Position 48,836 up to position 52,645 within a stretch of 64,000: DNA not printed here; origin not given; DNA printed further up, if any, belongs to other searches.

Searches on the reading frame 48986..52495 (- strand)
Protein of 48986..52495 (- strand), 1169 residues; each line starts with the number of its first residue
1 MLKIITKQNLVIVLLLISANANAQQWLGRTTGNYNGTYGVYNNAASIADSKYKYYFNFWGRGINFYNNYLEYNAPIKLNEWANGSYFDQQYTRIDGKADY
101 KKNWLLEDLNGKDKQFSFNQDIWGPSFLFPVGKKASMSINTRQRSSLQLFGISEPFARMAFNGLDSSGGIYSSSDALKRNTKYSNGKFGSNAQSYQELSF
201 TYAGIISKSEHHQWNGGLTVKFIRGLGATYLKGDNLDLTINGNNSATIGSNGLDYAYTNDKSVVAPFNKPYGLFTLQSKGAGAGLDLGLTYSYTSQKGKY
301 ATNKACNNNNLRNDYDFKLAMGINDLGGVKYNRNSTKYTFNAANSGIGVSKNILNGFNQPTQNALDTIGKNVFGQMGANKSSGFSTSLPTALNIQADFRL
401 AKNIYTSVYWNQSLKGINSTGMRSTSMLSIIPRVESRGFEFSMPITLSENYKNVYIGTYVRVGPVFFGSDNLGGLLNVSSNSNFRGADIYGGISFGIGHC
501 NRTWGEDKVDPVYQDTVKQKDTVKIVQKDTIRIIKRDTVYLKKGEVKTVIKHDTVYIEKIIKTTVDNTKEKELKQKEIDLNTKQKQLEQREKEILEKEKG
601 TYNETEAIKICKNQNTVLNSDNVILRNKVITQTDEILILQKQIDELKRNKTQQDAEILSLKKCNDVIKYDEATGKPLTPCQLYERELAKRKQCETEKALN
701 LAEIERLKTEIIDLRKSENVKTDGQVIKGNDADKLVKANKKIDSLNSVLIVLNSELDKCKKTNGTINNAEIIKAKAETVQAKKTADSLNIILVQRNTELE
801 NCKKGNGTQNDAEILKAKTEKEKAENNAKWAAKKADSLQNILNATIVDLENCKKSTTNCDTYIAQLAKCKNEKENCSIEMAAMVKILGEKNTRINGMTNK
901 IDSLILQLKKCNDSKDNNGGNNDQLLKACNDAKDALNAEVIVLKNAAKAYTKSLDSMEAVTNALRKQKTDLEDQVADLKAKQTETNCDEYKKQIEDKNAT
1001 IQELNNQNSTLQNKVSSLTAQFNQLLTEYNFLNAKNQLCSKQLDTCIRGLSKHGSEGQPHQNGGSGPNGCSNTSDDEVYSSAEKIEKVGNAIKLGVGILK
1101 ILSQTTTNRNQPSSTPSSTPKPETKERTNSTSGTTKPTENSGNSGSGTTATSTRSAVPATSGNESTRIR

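Call 88: search_protein_families(library=pfam, proteins=[window:48986-52495:-], max_evalue=0.00001)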
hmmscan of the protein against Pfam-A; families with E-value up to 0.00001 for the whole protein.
window:48986-52495:- (1169 aa): 1 family
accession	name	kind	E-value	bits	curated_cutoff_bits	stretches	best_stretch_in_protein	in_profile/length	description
PF18990.6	DUF5723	-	1.9e-32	113.8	26.8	1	47-470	4-376/376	Family of unknown function (DUF5723)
